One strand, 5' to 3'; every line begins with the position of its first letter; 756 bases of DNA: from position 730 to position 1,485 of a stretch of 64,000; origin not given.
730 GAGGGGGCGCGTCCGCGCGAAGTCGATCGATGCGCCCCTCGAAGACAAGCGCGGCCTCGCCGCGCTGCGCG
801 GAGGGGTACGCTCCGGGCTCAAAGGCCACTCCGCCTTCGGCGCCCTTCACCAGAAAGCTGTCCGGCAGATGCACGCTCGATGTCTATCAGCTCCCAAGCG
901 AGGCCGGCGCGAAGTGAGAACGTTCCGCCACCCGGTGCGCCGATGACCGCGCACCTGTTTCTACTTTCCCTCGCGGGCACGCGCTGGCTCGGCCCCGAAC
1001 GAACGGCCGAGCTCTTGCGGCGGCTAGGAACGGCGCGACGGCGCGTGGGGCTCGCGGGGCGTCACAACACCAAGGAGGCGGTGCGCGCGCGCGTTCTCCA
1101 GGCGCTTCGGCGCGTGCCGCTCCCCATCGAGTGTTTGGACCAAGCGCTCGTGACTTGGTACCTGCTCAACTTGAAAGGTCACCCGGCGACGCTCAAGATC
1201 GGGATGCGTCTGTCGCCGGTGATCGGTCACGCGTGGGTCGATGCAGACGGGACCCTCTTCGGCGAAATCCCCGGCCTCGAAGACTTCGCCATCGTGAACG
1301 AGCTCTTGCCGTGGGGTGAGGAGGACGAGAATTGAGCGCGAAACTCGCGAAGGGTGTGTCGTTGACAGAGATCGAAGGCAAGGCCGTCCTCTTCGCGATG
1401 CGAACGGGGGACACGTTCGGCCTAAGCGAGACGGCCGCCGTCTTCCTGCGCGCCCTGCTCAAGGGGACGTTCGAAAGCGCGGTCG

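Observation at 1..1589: Partial lasso-peptide biosynthetic cluster at the window edge with divergent cyclase and B2-B1 order; no precursor gene visible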

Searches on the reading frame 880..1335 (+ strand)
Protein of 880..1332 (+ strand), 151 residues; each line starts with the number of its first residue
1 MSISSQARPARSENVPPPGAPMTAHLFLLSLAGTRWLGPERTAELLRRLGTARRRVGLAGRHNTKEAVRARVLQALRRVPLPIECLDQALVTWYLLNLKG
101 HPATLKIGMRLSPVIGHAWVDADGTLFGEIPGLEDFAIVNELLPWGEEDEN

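Call 5: search_protein_families(library=pfam, proteins=[window:880-1332:+], max_evalue=0.1)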
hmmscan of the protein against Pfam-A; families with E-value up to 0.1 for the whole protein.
seq(151 aa): 1 family
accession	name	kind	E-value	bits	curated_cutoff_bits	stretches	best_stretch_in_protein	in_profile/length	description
PF13471.12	Transglut_core3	-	6e-18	65.3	26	1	43-138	17-114/117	Transglutaminase-like superfamily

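Call 6: search_protein_families(library=ncbifam, proteins=[window:880-1332:+], max_evalue=0.1)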
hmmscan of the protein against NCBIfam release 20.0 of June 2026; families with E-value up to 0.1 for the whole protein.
seq(151 aa): 1 family
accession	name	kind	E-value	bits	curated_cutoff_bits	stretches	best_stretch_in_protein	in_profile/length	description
NF033537.1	lasso_biosyn_B2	equivalog_domain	3.5e-18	66.2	33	1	26-139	11-129/132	lasso peptide biosynthesis B2 protein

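Call 8: find_encoding_contigs(protein=window:943-1335:+, flank=10000, max_places=6)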
Protein window:943-1335:+ (130 aa): 23 contigs read that carry it; 6 places shown.
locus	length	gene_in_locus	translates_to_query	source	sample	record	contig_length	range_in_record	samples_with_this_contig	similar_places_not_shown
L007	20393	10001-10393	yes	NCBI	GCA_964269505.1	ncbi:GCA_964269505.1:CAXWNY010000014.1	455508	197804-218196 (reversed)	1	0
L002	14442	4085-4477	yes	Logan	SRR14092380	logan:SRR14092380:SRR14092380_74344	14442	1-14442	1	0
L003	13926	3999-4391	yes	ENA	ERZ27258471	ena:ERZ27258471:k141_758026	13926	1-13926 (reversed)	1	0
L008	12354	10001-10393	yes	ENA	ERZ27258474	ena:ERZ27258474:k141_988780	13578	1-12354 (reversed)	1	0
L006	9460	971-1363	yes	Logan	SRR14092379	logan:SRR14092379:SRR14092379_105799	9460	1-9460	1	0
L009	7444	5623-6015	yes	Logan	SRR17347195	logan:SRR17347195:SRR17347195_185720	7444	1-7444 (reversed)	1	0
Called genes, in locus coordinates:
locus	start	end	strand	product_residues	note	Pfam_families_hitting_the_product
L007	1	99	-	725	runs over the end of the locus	PF10459:Peptidase_S46, PF13365:Trypsin_2 (faint)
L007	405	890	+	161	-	-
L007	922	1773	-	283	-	-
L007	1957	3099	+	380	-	PF00491:Arginase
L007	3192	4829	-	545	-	-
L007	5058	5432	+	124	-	-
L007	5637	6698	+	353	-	-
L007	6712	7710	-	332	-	-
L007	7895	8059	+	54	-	-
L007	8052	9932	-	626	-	PF00733:Asn_synthase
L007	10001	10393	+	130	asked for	PF13471:Transglut_core3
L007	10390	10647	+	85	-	PF05402:PqqD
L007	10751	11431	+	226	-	-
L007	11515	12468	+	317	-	-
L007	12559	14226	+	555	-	PF00672:HAMP, PF00512:HisKA, PF02518:HATPase_c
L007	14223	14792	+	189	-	PF08534:Redoxin, PF00578:AhpC-TSA, PF00085:Thioredoxin, PF13098:Thioredoxin_2, PF13905:Thioredoxin_8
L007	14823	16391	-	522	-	-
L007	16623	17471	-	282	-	PF00005:ABC_tran, PF13304:AAA_21 (faint)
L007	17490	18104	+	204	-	PF07879:PHB_acc_N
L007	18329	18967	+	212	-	PF04542:Sigma70_r2, PF22029:PhyR_sigma2 (weak), PF08281:Sigma70_r4_2, PF04545:Sigma70_r4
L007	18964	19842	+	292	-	PF13490:zf-HC2 (weak)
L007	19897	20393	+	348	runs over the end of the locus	PF02951:GSH-S_N, PF02955:GSH-S_ATP, PF08443:RimK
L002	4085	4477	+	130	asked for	PF13471:Transglut_core3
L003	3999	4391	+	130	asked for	PF13471:Transglut_core3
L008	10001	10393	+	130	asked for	PF13471:Transglut_core3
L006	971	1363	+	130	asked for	PF13471:Transglut_core3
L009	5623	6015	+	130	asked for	PF13471:Transglut_core3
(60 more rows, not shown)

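Call 25: search_protein_families(library=ncbifam, proteins=[L007:8055-9932:-, L007:6715-7710:-, L007:5637-6695:+, L007:3195-4829:-, L007:5058-5429:+], max_evalue=0.01)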
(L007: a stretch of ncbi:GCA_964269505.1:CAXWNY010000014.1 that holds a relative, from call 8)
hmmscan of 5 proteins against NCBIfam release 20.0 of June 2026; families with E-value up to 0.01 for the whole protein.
L007:8055-9932:- (626 aa): 6 families
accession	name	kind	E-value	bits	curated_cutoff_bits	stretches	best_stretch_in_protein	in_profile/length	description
NF033561.1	macrolact_Ik_Al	subfamily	5.5e-20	71.5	300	1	146-526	151-498/561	albusnodin/ikarugamycin family macrolactam cyclase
TIGR01536.1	asn_synth_AEB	equivalog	1.7e-16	60.4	267.1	1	143-328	190-368/517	asparagine synthase (glutamine-hydrolyzing)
TIGR03104.1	trio_amidotrans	equivalog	5.4e-08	31.5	570.1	1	145-268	192-317/589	N-acetylglutaminylglutamine amidotransferase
NF033535.1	lass_lactam_cya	exception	1.1e-06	27.5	525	1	148-235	194-278/668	lasso peptide isopeptide bond-forming cyclase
NF006949.0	PRK09431.1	equivalog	0.0011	17.6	499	1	171-237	188-251/554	asparagine synthase B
TIGR03108.1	eps_aminotran_1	hypoth_equivalog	0.0016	17.2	816.9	1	148-282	195-328/628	XrtA/PEP-CTERM system amidotransferase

L007:6715-7710:- (332 aa): 0 families

L007:5637-6695:+ (353 aa): 0 families

L007:3195-4829:- (545 aa): 0 families

L007:5058-5429:+ (124 aa): 0 families

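Call 26: search_protein_families(library=pfam, proteins=[L007:8055-9932:-, L007:6715-7710:-, L007:5637-6695:+, L007:3195-4829:-, L007:5058-5429:+], max_evalue=0.01)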
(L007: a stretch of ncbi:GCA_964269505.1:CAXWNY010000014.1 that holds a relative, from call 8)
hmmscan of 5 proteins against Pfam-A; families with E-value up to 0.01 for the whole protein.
L007:8055-9932:- (626 aa): 1 family
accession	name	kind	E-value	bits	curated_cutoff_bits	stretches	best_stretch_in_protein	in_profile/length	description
PF00733.27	Asn_synthase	-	7.7e-15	55.8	21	1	196-545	2-310/354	Asparagine synthase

L007:6715-7710:- (332 aa): 0 families

L007:5637-6695:+ (353 aa): 1 family
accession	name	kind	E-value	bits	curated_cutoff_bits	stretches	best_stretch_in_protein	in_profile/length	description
PF03734.19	YkuD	-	0.0018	19.3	23.4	1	96-210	24-145/146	L,D-transpeptidase catalytic domain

L007:3195-4829:- (545 aa): 0 families

L007:5058-5429:+ (124 aa): 0 families

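Call 27: search_solved_structures(query=L007:8055-9932:-, max_evalue=0.01, show_alignments=1)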
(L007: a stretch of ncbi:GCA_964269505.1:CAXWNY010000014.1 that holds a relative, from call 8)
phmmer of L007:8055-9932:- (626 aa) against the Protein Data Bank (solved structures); distinct sequences matched with E-value up to 0.01: 1.
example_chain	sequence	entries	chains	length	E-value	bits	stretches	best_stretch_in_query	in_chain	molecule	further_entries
1q15_A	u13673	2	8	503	2.1e-06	29.5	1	59-328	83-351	CarA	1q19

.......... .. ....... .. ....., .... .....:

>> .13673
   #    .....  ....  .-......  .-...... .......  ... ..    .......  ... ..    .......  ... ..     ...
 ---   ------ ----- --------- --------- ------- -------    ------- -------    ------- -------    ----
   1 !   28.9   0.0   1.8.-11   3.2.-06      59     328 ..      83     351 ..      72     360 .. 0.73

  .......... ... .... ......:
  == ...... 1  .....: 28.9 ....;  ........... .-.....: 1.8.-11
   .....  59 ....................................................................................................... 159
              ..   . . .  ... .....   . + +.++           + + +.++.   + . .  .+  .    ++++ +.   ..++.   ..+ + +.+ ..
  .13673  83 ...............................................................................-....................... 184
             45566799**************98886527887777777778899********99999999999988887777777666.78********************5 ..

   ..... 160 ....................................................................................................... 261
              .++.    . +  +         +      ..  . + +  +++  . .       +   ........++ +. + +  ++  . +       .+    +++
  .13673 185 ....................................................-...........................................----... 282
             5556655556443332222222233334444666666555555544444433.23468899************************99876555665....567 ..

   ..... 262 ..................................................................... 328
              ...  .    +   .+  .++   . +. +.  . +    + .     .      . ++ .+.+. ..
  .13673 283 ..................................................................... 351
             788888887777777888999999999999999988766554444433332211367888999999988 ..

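Call 28: search_solved_structures(query=window:943-1332:+, max_evalue=1, show_alignments=1)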
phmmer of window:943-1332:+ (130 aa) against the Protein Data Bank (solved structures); distinct sequences matched with E-value up to 1: 0.

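Call 46: find_homologous_proteins(query=L007:8055-9932:-, max_evalue=1e-20)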
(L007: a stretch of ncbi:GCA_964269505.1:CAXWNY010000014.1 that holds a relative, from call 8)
Query L007:8055-9932:- (626 aa): 142 proteins with E <= 1e-20 among 8000 candidates; the best 120 are listed.
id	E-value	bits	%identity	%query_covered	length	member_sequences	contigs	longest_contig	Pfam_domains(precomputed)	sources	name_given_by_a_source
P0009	0.0e+0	1378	99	100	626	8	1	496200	PF00733.28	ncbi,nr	ncbi:MAG: asparagine synthase [Myxococcales bacterium]|nr:asparagine synthase [Myxococcales bacteriu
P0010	1.5e-175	603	51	97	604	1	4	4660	PF00733.28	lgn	-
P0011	1.4e-159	550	50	92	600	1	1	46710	PF00733.28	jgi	jgi:asparagine synthase (glutamine-hydrolysing)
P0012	6.8e-153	528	49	92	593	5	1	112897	PF00733.28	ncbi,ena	-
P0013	1.5e-143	497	48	92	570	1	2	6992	PF00733.28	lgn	-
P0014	1.1e-141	491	45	96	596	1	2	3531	PF00733.28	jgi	jgi:asparagine synthase (glutamine-hydrolysing)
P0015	2.8e-139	483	45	96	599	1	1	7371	PF00733.28,PF02540.24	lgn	-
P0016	3.2e-139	483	46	92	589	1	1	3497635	PF00733.28,PF02540.24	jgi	jgi:asparagine synthase (glutamine-hydrolysing)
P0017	1.4e-135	471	44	94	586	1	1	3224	PF00733.28,PF02540.24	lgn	-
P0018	1.0e-134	468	45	92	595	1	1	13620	PF00733.28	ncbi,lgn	-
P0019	1.2e-134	468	45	92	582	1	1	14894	PF00733.28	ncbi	-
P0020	1.4e-133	465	44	94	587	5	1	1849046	PF00733.28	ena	-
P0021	1.7e-133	464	47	86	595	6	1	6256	PF00733.28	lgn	-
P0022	3.8e-133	463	46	88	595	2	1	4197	PF00733.28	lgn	-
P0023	6.9e-133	462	44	95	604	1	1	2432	PF00733.28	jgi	jgi:asparagine synthase (glutamine-hydrolysing)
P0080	2.9e-125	437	43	91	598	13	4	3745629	PF00733.28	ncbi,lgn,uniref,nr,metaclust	ncbi:asparagine synthase family [Afipia carboxidovorans OM5]|uniref:Putative asparagine synthase n=1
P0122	9.1e-121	422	41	91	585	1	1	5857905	PF00733.28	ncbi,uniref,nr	ncbi:asparagine synthetase B family protein [Tardiphaga alba]|uniref:Asparagine synthetase B family 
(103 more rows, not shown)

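Call 48: find_encoding_contigs(protein=P0009, flank=6000, max_places=3)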
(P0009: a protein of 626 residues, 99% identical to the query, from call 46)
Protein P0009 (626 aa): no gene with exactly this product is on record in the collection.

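Call 49: find_encoding_contigs(protein=P0080, flank=5000, max_places=2)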
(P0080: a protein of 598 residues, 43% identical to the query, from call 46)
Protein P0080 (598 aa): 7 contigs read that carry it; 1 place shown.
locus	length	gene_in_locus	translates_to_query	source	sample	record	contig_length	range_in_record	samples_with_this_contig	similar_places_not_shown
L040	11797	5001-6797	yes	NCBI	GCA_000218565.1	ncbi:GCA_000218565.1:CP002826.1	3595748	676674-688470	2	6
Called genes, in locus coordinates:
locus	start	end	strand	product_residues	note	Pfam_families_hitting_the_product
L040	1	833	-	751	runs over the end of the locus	PF07730:HisKA_3 (weak), PF02518:HATPase_c (weak)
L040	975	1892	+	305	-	PF01135:PCMT, PF00398:RrnaAD (weak), PF13649:Methyltransf_25, PF08241:Methyltransf_11 (weak)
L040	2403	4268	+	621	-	PF00664:ABC_membrane, PF00005:ABC_tran, PF02463:SMC_N (weak)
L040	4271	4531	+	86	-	PF05402:PqqD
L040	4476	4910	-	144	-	PF13471:Transglut_core3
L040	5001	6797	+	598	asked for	PF00733:Asn_synthase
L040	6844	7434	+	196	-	PF01569:PAP2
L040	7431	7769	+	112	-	PF11345:DUF3147 (weak)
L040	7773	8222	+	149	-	-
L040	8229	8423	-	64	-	-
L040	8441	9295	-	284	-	PF23441:SDR, PF00106:adh_short, PF08659:KR, PF13561:adh_short_C2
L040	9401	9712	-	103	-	-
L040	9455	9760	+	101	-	-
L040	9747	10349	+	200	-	PF00857:Isochorismatase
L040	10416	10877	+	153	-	PF04120:Iron_permease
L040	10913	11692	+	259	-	PF01904:DUF72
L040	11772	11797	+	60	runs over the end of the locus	-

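Call 50: find_encoding_contigs(protein=P0122, flank=5000, max_places=2)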
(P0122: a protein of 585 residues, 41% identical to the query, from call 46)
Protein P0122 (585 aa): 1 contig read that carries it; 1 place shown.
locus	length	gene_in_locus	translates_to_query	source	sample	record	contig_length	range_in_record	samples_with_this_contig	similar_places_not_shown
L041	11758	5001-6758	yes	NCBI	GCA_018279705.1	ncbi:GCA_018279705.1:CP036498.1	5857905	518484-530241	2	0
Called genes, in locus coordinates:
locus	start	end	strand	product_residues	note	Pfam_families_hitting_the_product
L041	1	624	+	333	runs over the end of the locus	-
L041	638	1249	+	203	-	-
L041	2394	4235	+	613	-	PF00664:ABC_membrane, PF00005:ABC_tran, PF02463:SMC_N (faint)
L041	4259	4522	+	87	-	PF05402:PqqD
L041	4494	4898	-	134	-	PF13471:Transglut_core3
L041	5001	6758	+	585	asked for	PF00733:Asn_synthase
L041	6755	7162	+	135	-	-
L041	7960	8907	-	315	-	PF03069:FmdA_AmdA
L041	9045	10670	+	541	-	PF13555:AAA_29 (faint), PF00005:ABC_tran, PF02463:SMC_N (faint), PF13304:AAA_21 (faint), PF12848:ABC_tran_Xtn, PF00005:ABC_tran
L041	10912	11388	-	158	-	PF13404:HTH_AsnC-type, PF13412:HTH_24, PF01047:MarR (faint), PF13545:HTH_Crp_2 (faint), PF01037:AsnC_trans_reg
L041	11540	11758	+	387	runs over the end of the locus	PF01168:Ala_racemase_N, PF00842:Ala_racemase_C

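Call 56: find_encoding_contigs(protein=P0011, flank=5000, max_places=1)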
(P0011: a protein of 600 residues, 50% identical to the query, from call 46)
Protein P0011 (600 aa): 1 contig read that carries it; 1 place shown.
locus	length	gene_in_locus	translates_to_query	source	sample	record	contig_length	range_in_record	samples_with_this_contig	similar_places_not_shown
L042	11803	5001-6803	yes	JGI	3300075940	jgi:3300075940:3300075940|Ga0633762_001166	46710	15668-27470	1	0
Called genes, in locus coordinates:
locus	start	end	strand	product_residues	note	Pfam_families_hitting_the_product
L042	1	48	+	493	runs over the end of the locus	PF14356:DUF4403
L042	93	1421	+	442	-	PF00202:Aminotran_3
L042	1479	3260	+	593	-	PF00664:ABC_membrane, PF00005:ABC_tran, PF02463:SMC_N (weak)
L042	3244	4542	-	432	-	PF25390:WD40_RLD, PF13540:RCC1_2, PF00415:RCC1, PF13540:RCC1_2, PF00415:RCC1, PF13540:RCC1_2, PF25390:WD40_RLD, PF00415:RCC1, +6 more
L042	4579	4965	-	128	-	PF13471:Transglut_core3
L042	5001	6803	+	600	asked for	PF00733:Asn_synthase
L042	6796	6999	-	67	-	-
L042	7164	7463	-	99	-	PF05402:PqqD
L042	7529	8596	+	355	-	PF00005:ABC_tran, PF13304:AAA_21 (weak)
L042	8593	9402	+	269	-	PF01061:ABC2_membrane, PF06182:ABC2_membrane_6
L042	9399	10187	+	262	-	PF06182:ABC2_membrane_6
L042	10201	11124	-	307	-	PF02557:VanY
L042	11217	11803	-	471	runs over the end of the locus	PF11850:DUF3370 (faint)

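Call 57: find_encoding_contigs(protein=P0016, flank=5000, max_places=1)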
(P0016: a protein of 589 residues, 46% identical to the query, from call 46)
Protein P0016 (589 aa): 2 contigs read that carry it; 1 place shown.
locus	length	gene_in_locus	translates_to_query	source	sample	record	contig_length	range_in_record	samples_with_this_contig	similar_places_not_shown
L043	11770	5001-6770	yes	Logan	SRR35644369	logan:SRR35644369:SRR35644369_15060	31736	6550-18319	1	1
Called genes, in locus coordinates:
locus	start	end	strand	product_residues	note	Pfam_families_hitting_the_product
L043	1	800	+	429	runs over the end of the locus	PF02931:Neur_chan_LBD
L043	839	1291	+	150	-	-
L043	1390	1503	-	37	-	-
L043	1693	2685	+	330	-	PF00005:ABC_tran, PF13304:AAA_21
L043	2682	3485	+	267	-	PF01061:ABC2_membrane, PF06182:ABC2_membrane_6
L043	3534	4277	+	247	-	PF06182:ABC2_membrane_6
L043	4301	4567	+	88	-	PF05402:PqqD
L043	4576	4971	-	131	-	PF13471:Transglut_core3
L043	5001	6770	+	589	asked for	PF00733:Asn_synthase, PF02540:NAD_synthase (weak), PF00733:Asn_synthase (weak)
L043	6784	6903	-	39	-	-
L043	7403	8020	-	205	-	-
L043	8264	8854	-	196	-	-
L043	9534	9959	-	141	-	PF07681:DoxX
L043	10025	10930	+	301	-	PF00126:HTH_1, PF03466:LysR_substrate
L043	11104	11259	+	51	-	-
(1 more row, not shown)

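Call 58: find_encoding_contigs(protein=P0010, flank=5000, max_places=1)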
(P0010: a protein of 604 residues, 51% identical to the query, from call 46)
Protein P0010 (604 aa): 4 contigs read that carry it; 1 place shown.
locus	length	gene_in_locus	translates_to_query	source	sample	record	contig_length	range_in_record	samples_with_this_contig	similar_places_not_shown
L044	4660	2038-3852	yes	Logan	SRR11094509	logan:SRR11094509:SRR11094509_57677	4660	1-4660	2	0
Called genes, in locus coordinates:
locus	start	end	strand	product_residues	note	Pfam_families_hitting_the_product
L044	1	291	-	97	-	?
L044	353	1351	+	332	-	PF01555:N6_N4_Mtase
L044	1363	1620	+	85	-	PF05402:PqqD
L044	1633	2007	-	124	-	PF13471:Transglut_core3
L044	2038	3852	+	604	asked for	PF00733:Asn_synthase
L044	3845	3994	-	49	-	-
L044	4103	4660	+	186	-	?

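Call 76: predict_structure(alignment_id=A2)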
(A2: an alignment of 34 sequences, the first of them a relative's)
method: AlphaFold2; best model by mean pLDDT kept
length: 626 residues; sequences in the alignment: 34
mean_pLDDT: 88.4   pTM: 0.89
mean pLDDT of the five models: 88.4, 87.0, 86.6, 86.1, 85.1
residues with pLDDT >= 90: 402; 70-90: 173; 50-70: 31; < 50: 20
segments of 3 or more residues with pLDDT < 50: 552-558, 617-626
pLDDT, mean of each block of 10 residues (from residue 1): 75 80 94 96 93 95 98 95 96 92 94 94 88 79 83 95 95 92 92 98 94 94 92 98 91 90 98 94 90 91 94 95 90 92 93 94 95 88 85 89 80 79 85 84 69 84 92 92 93 91 97 84 84 95 71 49 91 91 92 94 89 57 34
secondary structure, 60 per line:
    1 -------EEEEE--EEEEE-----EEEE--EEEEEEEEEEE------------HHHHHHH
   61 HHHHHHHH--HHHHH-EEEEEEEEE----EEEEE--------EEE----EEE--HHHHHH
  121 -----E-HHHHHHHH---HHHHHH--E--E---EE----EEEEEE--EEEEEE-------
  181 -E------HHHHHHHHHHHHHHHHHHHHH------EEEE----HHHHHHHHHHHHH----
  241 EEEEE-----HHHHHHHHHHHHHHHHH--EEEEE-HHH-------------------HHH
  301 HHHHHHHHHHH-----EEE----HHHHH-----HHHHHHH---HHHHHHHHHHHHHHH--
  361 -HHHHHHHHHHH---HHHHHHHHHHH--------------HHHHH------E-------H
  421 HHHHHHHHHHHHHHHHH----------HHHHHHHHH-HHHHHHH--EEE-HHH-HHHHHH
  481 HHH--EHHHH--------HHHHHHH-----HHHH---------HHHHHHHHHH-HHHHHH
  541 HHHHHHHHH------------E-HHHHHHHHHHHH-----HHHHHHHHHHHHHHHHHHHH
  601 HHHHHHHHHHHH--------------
elements in order: E8-12 E15-19 E25-28 E31-41 H54-68 H71-75 E77-85 E90-94 E103-105 E110-112 H115-120 H128-135 H139-144 E160-165 E168-173 H189-209 E216-219 H224-236 E241-245 H251-267 E270-274 H298-311 E317-319 H324-328 H334-340 H344-358 H362-372 H376-386 H401-405 H420-437 H448-456 H458-464 E467-469 H475-483 H487-490 H499-505 H511-514 H524-533 H535-549 H564-575 H581-612

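Call 78: fold_search(model_id=the predicted structure, library=pdb)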
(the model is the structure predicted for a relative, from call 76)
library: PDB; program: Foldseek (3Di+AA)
matches with E <= 10: 1207; with E <= 0.001: 27
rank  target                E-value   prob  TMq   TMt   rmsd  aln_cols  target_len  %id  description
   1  7ylz_B                6.1e-17  1.00  0.57  0.61   7.5       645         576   14  Unliganded form of hydroxyamidotransferase TsnB9 (released 2023-05-31)
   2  7ylz_A                1.4e-16  1.00  0.52  0.56  10.8       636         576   15  Unliganded form of hydroxyamidotransferase TsnB9 (released 2023-05-31)
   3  1mb9_B                5.9e-16  1.00  0.46  0.56  13.5       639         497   15  BETA-LACTAM SYNTHETASE COMPLEXED WITH ATP (released 2002-10-23)
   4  1mbz_A                2.4e-15  1.00  0.48  0.59   9.2       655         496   15  BETA-LACTAM SYNTHETASE WITH TRAPPED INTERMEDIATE (released 2002-10-23)
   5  1mb9_A                3.1e-15  1.00  0.48  0.60   9.4       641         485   16  BETA-LACTAM SYNTHETASE COMPLEXED WITH ATP (released 2002-10-23)
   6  1mc1_B                4.3e-15  1.00  0.45  0.56  14.3       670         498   15  BETA-LACTAM SYNTHETASE WITH PRODUCT (DGPC), AMP AND PPI (released 2002-10-23)
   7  1jgt_A                5.5e-15  1.00  0.50  0.62   8.8       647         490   15  CRYSTAL STRUCTURE OF BETA-LACTAM SYNTHETASE (released 2001-12-28)
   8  1m1z_A                7.0e-15  1.00  0.49  0.63   8.4       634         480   16  BETA-LACTAM SYNTHETASE APO ENZYME (released 2002-10-23)
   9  1mc1_A                8.1e-15  1.00  0.50  0.62   9.5       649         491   16  BETA-LACTAM SYNTHETASE WITH PRODUCT (DGPC), AMP AND PPI (released 2002-10-23)
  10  1jgt_B                1.8e-14  1.00  0.47  0.57  10.1       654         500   16  CRYSTAL STRUCTURE OF BETA-LACTAM SYNTHETASE (released 2001-12-28)
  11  1mbz_B                2.0e-14  1.00  0.50  0.62   9.3       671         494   17  BETA-LACTAM SYNTHETASE WITH TRAPPED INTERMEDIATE (released 2002-10-23)
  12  1m1z_B                3.0e-14  1.00  0.44  0.55   9.8       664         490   15  BETA-LACTAM SYNTHETASE APO ENZYME (released 2002-10-23)
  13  1q15_A                1.0e-13  1.00  0.50  0.62   9.6       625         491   17  Carbapenam Synthetase (released 2003-11-04)
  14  1q15_D                2.7e-13  1.00  0.48  0.61   9.4       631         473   16  Carbapenam Synthetase (released 2003-11-04)
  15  6gq3_A                7.4e-13  1.00  0.45  0.54   8.2       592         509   16  Human asparagine synthetase (ASNS) in complex with 6-diazo-5-oxo-L-norleucine (DON) at 1.85 A resolution (released 2019-09-18)
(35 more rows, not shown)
